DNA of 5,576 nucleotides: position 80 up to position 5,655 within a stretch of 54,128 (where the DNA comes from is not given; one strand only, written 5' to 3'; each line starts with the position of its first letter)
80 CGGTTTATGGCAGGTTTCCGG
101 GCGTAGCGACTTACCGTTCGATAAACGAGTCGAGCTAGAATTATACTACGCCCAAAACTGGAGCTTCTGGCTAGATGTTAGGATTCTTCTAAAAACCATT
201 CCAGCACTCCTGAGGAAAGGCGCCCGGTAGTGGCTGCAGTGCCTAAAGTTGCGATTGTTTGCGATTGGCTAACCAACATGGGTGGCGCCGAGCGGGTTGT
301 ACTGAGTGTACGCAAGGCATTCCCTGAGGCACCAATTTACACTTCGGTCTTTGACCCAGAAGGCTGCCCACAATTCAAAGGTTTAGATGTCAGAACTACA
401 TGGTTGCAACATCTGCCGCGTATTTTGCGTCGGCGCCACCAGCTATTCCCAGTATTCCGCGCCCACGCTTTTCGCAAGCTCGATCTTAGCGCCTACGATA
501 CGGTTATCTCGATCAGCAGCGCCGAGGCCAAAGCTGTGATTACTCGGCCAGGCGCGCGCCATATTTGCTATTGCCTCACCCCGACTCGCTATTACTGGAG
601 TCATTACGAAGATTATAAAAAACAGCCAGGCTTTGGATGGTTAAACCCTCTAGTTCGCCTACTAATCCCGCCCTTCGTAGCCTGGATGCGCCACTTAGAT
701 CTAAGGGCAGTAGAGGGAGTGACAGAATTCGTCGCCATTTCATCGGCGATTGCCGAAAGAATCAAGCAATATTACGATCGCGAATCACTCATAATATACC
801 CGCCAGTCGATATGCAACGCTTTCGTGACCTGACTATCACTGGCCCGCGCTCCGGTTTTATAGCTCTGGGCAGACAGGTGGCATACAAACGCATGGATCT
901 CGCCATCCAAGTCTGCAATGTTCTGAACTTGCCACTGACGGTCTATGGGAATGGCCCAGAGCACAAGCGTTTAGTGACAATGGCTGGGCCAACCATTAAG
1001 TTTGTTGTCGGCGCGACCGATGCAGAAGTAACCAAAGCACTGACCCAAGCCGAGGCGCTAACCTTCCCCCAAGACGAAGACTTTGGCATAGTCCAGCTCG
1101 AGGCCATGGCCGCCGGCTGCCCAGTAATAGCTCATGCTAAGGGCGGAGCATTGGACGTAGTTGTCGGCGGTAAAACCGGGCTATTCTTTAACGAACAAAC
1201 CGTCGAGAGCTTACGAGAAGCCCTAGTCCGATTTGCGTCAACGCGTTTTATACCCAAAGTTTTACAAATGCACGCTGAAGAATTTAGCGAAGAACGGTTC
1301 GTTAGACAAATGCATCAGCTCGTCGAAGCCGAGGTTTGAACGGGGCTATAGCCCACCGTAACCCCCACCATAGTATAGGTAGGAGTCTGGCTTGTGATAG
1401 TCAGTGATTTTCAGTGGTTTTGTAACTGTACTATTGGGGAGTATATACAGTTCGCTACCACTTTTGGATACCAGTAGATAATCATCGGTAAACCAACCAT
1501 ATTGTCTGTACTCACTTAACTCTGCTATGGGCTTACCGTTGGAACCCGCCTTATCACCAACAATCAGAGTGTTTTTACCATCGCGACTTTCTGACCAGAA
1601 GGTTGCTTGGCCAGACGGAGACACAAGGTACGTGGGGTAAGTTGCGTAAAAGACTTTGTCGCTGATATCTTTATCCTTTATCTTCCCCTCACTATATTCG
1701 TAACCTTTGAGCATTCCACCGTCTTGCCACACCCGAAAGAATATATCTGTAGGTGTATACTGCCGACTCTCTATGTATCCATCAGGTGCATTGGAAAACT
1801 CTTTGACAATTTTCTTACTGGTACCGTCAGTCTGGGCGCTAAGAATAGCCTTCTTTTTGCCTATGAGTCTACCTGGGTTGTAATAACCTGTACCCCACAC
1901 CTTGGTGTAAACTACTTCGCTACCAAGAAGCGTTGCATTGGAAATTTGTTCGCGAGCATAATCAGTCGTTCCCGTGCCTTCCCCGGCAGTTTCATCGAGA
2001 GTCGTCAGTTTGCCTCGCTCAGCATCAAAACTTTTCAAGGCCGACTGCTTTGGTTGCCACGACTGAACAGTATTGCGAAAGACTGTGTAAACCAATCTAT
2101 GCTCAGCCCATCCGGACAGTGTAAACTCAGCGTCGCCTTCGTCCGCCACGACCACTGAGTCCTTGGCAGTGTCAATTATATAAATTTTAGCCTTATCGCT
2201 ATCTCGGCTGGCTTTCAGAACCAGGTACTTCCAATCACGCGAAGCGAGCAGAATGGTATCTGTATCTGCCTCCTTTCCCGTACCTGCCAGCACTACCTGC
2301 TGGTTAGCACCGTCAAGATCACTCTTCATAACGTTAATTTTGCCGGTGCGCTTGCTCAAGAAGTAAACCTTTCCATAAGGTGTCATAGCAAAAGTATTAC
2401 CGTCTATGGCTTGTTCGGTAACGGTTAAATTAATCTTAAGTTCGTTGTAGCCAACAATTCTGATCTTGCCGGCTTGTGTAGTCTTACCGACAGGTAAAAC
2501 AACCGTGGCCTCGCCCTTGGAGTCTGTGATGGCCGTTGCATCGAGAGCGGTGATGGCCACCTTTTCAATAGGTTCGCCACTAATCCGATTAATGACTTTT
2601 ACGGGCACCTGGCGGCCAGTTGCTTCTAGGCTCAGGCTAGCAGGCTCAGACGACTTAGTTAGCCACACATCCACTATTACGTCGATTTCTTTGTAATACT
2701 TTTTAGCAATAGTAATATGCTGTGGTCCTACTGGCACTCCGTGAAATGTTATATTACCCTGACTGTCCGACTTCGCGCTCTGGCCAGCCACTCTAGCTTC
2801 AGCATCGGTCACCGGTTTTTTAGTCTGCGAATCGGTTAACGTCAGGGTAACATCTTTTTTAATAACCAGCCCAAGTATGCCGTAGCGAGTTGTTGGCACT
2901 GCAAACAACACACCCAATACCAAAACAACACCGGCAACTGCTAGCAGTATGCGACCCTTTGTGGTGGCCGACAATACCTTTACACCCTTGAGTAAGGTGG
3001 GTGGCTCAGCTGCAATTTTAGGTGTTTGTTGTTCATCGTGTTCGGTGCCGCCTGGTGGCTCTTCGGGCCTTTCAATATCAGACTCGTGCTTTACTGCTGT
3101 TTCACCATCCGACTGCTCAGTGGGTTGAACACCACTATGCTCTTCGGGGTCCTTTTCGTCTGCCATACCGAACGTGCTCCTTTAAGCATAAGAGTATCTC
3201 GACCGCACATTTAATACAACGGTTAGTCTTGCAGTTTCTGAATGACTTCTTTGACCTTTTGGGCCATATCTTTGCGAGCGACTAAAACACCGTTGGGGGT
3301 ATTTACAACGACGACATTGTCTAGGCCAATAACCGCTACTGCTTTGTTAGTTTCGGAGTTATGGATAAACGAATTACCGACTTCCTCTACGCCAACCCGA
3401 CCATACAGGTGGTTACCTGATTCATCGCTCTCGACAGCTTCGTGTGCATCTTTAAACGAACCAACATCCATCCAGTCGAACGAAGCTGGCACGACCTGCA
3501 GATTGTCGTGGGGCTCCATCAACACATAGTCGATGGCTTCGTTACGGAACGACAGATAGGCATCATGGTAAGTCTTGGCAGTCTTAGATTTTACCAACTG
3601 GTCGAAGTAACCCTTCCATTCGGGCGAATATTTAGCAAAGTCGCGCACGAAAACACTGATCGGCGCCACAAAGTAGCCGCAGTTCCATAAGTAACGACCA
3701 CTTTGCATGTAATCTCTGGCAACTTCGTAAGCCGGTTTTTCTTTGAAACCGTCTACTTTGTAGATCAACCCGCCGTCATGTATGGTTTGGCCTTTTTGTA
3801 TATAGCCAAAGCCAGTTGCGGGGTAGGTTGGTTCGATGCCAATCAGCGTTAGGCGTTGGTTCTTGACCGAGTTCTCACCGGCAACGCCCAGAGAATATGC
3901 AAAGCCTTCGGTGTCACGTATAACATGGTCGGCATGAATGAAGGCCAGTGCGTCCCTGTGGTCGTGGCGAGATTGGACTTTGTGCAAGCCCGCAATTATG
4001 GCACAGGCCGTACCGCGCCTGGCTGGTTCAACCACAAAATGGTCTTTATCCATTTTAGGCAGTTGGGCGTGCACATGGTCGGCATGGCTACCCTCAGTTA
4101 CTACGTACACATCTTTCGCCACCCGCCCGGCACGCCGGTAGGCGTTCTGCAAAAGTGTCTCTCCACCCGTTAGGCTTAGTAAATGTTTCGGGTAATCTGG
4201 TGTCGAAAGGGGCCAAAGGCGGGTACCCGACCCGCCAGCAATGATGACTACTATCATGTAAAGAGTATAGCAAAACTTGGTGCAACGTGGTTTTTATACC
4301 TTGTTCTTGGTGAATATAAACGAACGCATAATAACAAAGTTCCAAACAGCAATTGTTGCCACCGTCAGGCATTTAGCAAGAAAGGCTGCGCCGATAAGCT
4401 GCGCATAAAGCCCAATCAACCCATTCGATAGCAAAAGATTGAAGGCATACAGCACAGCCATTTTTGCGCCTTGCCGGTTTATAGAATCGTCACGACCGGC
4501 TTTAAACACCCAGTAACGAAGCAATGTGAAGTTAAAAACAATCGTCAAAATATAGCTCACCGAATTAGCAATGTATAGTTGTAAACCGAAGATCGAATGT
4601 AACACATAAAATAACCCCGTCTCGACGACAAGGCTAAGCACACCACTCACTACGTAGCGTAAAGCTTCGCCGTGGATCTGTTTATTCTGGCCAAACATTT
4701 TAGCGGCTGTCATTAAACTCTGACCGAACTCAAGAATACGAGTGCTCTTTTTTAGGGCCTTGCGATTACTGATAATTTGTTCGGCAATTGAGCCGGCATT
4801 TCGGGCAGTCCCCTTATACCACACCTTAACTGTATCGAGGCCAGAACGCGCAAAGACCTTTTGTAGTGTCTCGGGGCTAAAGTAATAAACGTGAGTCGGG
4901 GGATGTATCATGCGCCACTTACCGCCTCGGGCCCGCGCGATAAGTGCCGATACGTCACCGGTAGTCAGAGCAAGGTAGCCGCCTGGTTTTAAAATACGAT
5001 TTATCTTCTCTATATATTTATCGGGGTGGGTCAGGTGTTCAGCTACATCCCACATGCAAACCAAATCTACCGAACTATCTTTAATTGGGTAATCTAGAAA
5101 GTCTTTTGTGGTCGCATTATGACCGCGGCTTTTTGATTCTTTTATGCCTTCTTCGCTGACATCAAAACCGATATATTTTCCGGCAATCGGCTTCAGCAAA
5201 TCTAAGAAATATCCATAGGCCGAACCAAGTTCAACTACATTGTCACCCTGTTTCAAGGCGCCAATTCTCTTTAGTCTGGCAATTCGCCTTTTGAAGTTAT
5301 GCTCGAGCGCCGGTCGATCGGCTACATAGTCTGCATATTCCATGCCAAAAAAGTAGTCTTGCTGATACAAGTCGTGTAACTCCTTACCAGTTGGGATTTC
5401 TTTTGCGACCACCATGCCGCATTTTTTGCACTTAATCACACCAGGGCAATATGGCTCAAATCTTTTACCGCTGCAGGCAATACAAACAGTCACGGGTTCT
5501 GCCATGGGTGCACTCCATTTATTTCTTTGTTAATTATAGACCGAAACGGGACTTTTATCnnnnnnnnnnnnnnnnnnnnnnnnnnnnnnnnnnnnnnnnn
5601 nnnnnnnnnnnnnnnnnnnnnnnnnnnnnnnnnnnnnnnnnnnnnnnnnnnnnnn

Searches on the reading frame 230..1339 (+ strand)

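Call 6: search_protein_families(library=pfam, proteins=[window:230-1339:+], max_evalue=0.001)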
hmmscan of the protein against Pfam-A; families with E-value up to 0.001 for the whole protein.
window:230-1339:+ (369 aa): 4 families
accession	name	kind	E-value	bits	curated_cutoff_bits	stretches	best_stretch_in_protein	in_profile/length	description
PF00534.26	Glycos_transf_1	-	3.1e-19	69.6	26.4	1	210-336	18-156/172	Glycosyl transferases group 1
PF13692.12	Glyco_trans_1_4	-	8.9e-16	58.9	27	1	211-335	5-139/142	Glycosyl transferases group 1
PF13439.12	Glyco_transf_4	-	1.1e-06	29.2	28.5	1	17-197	1-170/170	Glycosyltransferase Family 4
PF20706.3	GT4-conflict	-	0.00029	20.4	26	1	263-310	271-319/385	Family 4 Glycosyltransferase in conflict systems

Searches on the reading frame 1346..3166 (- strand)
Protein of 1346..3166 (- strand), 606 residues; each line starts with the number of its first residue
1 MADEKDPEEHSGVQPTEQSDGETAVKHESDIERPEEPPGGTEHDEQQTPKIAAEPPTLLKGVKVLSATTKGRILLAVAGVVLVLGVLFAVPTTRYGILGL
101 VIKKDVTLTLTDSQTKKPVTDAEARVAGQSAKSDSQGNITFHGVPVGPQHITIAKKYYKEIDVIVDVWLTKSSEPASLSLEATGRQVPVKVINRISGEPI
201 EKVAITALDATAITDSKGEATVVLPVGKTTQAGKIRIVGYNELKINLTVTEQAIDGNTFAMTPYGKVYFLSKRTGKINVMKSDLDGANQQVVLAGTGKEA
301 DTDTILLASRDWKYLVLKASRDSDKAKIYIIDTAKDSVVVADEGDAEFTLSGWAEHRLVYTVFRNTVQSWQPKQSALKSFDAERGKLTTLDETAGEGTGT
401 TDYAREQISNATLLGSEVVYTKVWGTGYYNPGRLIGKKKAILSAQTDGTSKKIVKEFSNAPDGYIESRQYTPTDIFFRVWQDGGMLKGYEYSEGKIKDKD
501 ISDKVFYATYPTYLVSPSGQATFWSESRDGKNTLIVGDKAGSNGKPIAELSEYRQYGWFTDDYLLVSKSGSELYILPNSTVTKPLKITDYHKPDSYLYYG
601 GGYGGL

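Call 6: search_protein_families(library=pfam, proteins=[window:1346-3166:-], max_evalue=0.001)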
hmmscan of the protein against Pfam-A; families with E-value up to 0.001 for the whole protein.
window:1346-3166:- (606 aa): 1 family
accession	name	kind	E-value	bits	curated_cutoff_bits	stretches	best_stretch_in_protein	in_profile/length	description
PF13620.12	CarboxypepD_reg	-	2.9e-08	34.4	32.3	0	106-162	2-63/82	Carboxypeptidase regulatory-like domain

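Call 29: search_protein_families(library=ncbifam, proteins=[window:1346-3166:-], max_evalue=0.1)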
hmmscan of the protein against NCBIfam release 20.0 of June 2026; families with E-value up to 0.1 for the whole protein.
window:1346-3166:- (606 aa): 1 family
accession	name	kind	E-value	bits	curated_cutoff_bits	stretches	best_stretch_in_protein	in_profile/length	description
NF040788.1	S-lay_SlaB_Mtsph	equivalog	0.0051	15.8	700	1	161-249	100-183/416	S-layer protein SlaB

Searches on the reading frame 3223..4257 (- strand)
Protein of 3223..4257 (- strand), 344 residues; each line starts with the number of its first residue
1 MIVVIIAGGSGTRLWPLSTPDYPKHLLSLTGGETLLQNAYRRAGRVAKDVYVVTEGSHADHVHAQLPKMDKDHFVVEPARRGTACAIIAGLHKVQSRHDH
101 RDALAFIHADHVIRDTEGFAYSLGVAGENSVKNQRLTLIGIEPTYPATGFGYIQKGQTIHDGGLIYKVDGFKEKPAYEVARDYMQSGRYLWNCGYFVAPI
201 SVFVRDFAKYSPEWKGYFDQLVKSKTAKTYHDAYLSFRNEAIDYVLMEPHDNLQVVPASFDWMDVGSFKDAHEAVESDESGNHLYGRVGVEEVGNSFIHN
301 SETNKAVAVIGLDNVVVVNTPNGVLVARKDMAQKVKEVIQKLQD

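Call 6: search_protein_families(library=pfam, proteins=[window:3223-4257:-], max_evalue=0.001)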
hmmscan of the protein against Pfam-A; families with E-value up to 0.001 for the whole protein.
window:3223-4257:- (344 aa): 3 families
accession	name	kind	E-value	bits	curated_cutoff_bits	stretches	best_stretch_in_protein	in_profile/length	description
PF00483.29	NTP_transferase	-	1.1e-34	120.5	21.2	1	3-279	2-243/245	Nucleotidyl transferase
PF22640.1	ManC_GMP_beta-helix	-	1.4e-13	51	27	1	303-342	16-55/55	MannoseP isomerase/GMP-like beta-helix domain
PF12804.13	NTP_transf_3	-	8.1e-10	39.5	27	1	3-114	1-99/160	MobA-like NTP transferase domain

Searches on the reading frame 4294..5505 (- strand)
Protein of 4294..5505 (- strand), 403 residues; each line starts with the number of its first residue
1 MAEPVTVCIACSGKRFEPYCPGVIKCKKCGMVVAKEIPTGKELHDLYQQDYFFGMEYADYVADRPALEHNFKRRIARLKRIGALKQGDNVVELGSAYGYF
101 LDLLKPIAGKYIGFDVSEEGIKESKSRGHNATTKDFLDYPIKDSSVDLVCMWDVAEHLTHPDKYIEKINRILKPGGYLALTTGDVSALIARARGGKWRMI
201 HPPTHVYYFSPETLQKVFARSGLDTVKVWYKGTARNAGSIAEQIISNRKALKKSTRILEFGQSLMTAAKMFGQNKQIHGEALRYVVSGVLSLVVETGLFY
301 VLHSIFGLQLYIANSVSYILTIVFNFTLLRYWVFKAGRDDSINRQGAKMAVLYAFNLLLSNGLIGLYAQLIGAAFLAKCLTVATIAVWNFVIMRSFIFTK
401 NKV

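Call 6: search_protein_families(library=pfam, proteins=[window:4294-5505:-], max_evalue=0.001)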
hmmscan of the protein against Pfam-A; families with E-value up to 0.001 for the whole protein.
window:4294-5505:- (403 aa): 6 families
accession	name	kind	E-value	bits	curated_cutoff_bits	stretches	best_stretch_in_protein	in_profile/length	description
PF13489.12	Methyltransf_23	-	9.3e-27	94.2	27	1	69-227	4-163/164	Methyltransferase domain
PF04138.20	GtrA_DPMS_TM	-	9.2e-18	65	26.1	1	283-398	1-117/117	GtrA/DPMS, transmembrane domain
PF08241.18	Methyltransf_11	-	1e-15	58.5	21.2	1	92-179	2-94/95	Methyltransferase domain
PF13847.12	Methyltransf_31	-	1.1e-11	45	27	1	85-189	2-119/145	Methyltransferase domain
PF13649.12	Methyltransf_25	-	2.2e-11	44.7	27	1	90-176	1-97/97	Methyltransferase domain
PF08242.18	Methyltransf_12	-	3e-11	44.3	30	1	91-178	1-98/98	Methyltransferase domain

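Call 29: search_protein_families(library=ncbifam, proteins=[window:4294-5505:-], max_evalue=0.1)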
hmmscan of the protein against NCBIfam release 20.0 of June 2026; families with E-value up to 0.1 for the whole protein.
window:4294-5505:- (403 aa): 18 families
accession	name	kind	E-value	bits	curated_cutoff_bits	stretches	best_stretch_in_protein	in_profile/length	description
NF045667.1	MTase_DVU1556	equivalog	5.1e-09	35.9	155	1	79-185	15-122/213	DVU_1556 family methyltransferase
NF045823.1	PthPhpthDimycoMt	equivalog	1.4e-06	27.7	300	1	94-180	74-166/256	phthiotriol/phenolphthiotriol dimycocerosates methyltransferase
NF041537.1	ArsM_AhpD_UU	exception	3.6e-05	22.7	510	1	81-180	71-180/345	arsenite methyltransferase/AhpD domain selenoprotein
NF008823.0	PRK11873.1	subfamily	4.9e-05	22.9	263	1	81-180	72-181/272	arsenite methyltransferase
TIGR02072.1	BioC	equivalog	6.9e-05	22.8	184.95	1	80-189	29-141/244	malonyl-ACP O-methyltransferase BioC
NF045825.1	FAmtase_mtf2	equivalog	0.00013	21.3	400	1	87-182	59-160/248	fatty-acid O-methyltransferase Mtf2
TIGR01983.1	UbiG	equivalog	0.00021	20.7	102.95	1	86-182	49-153/228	bifunctional 2-polyprenyl-6-hydroxyphenol methylase/3-demethylubiquinol 3-O-methyltransferase UbiG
NF001244.0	PRK00216.1-5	equivalog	0.0026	17.1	216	1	109-179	74-152/236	bifunctional demethylmenaquinone methyltransferase/2-methoxy-6-polyprenyl-1,4-benzoquinol methylase UbiE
NF047649.1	MTase_UXPK_star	exception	0.0052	15.8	460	1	81-181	72-182/283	methyltransferase/UXPK-star double selenoprotein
NF040538.1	methyl_ArsM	equivalog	0.0071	15.5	500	0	141-181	167-209/356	arsinothricin biosynthesis methyltransferase ArsM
NF008264.0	PRK11036.1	equivalog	0.01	15.3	366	1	143-190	110-157/261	tRNA uridine 5-oxyacetic acid(34) methyltransferase CmoM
TIGR01934.1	MenG_MenH_UbiE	subfamily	0.011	15.1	158.35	1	86-180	39-141/223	ubiquinone/menaquinone biosynthesis methyltransferase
NF011527.0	PRK14968.1-1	equivalog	0.015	15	242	0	83-150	31-98/192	putative methyltransferase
NF008686.0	PRK11705.1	equivalog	0.015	14.4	400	1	46-182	126-267/383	cyclopropane fatty acyl phospholipid synthase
NF041255.1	mycofact_MftM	equivalog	0.017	14.5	200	1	82-161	135-220/289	mycofactocin oligosaccharide methyltransferase MftM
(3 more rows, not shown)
